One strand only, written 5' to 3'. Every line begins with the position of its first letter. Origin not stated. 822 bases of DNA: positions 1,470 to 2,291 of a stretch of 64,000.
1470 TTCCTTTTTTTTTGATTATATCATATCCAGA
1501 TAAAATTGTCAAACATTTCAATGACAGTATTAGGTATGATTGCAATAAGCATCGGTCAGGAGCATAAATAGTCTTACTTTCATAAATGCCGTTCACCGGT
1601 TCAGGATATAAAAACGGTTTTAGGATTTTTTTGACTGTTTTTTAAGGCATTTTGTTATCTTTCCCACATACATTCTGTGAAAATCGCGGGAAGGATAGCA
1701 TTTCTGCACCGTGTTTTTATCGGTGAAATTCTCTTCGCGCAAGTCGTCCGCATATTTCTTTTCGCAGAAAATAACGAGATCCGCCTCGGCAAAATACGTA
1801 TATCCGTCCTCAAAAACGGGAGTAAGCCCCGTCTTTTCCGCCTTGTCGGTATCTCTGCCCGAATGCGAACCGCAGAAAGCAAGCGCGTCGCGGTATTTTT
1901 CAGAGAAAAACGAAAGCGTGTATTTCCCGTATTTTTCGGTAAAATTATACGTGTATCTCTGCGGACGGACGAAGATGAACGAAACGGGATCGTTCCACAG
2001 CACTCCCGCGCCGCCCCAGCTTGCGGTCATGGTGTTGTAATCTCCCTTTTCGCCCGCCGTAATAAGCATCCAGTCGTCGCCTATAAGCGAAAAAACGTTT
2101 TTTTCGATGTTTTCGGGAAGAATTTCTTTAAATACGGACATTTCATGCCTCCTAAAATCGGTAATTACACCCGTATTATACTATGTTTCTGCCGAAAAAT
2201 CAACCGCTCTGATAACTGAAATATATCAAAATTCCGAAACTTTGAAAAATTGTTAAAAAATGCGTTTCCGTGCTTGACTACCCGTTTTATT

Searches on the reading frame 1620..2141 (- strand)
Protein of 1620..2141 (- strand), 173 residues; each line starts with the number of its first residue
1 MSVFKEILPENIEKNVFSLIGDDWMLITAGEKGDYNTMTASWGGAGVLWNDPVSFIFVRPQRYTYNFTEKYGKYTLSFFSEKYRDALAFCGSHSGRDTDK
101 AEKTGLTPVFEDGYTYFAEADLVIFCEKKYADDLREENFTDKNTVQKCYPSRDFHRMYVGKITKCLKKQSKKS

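Call 26: search_protein_families(library=pfam, proteins=[window:1620-2141:-], max_evalue=0.00001)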
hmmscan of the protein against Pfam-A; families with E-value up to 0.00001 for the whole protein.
window:1620-2141:- (173 aa): 1 family
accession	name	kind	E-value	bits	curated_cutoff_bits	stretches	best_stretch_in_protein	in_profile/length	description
PF01613.24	Flavin_Reduct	-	1.9e-11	44.7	27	1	25-165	9-131/153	Flavin reductase like domain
